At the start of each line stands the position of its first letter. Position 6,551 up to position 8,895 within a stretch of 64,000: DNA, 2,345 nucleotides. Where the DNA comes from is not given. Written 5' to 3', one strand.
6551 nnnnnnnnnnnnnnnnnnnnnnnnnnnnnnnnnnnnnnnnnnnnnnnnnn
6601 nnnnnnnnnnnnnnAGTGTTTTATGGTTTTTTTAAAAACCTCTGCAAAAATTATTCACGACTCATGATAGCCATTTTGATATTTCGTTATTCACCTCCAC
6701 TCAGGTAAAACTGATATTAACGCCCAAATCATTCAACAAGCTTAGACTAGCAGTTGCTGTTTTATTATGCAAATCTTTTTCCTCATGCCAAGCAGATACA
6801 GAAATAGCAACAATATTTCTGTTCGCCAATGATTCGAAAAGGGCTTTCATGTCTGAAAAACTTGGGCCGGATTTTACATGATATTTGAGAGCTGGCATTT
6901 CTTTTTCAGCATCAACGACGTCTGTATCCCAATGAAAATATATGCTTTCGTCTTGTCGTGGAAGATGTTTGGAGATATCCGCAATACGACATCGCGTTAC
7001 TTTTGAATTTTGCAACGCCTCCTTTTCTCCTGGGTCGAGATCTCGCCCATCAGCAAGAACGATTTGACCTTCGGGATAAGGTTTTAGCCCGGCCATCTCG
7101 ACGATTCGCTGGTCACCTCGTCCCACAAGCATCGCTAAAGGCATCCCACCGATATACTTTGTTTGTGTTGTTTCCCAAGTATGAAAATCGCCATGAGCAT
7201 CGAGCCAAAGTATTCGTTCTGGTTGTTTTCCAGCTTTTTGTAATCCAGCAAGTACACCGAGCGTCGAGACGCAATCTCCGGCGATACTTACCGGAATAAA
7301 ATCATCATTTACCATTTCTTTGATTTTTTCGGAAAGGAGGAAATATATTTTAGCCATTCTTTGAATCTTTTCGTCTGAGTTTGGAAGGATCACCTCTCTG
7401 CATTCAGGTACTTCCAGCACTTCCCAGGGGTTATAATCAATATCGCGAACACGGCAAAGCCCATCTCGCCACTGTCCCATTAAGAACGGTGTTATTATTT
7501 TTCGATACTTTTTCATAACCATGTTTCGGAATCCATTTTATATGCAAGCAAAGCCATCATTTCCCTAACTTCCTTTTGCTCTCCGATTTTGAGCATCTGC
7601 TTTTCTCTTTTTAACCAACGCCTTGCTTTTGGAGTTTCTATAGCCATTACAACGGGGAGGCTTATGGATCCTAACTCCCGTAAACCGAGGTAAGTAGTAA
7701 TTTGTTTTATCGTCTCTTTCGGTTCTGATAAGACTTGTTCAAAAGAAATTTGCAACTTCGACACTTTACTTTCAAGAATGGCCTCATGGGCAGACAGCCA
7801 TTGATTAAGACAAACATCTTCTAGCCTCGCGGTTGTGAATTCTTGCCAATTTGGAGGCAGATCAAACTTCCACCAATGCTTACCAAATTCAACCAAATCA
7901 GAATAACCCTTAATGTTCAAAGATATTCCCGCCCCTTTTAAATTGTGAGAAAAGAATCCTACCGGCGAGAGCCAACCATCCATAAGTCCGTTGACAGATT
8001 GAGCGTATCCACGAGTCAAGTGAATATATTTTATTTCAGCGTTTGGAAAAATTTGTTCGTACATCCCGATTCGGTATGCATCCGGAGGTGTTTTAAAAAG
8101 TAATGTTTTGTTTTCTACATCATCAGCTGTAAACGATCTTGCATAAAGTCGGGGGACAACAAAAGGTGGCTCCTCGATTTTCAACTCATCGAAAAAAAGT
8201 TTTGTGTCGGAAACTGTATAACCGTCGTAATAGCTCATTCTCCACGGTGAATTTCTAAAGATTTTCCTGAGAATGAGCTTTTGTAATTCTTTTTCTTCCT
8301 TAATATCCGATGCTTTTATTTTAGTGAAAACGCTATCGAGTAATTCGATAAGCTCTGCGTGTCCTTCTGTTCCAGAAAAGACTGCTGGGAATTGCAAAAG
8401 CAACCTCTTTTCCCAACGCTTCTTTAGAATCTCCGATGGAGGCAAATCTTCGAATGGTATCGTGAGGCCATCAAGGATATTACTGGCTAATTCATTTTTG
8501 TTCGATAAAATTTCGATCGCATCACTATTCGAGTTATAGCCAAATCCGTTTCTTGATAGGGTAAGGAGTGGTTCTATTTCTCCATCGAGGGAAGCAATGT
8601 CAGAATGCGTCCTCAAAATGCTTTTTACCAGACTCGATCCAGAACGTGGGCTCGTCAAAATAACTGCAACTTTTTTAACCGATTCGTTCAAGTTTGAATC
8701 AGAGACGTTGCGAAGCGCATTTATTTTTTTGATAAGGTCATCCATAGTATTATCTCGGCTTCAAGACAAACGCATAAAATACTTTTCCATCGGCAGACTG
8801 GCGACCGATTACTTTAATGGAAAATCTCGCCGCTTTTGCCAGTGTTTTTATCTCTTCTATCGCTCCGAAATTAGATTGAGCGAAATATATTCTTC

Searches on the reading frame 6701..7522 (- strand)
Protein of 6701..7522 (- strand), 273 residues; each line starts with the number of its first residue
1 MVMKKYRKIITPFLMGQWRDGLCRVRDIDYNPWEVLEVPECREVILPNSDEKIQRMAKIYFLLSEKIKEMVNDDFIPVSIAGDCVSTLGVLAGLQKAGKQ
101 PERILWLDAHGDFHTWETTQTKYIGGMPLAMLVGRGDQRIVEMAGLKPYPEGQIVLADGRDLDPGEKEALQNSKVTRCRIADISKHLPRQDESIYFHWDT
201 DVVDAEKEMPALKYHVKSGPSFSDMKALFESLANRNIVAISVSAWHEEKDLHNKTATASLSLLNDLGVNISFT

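Call 88: search_protein_families(library=pfam, proteins=[window:6701-7522:-], max_evalue=0.01)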
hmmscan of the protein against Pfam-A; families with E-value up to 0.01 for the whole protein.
window:6701-7522:- (273 aa): 1 family
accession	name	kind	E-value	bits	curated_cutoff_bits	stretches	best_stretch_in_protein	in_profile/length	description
PF00491.26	Arginase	-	4.3e-20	72.8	22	1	30-265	40-276/280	Arginase family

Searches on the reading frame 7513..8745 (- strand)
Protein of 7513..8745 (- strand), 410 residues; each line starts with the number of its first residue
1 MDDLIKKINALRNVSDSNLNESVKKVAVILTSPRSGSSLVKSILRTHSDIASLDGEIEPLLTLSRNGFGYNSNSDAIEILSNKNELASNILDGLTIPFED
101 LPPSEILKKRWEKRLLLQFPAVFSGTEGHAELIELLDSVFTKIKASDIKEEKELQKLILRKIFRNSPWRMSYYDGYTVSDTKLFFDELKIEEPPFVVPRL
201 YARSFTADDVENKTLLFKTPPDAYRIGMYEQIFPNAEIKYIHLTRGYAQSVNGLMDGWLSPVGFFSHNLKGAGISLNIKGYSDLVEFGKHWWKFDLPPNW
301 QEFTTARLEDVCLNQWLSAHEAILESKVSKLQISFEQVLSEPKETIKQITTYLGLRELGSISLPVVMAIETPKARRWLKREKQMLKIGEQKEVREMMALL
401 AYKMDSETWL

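Call 88: search_protein_families(library=pfam, proteins=[window:7513-8745:-], max_evalue=0.01)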
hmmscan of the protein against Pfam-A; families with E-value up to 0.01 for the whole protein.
window:7513-8745:- (410 aa): 2 families
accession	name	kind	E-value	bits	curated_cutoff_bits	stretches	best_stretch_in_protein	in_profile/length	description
PF13469.12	Sulfotransfer_3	-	1.2e-10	42.5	27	0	300-356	153-213/216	Sulfotransferase family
PF00685.33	Sulfotransfer_1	-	0.0055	16.6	22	0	297-356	120-182/255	Sulfotransferase domain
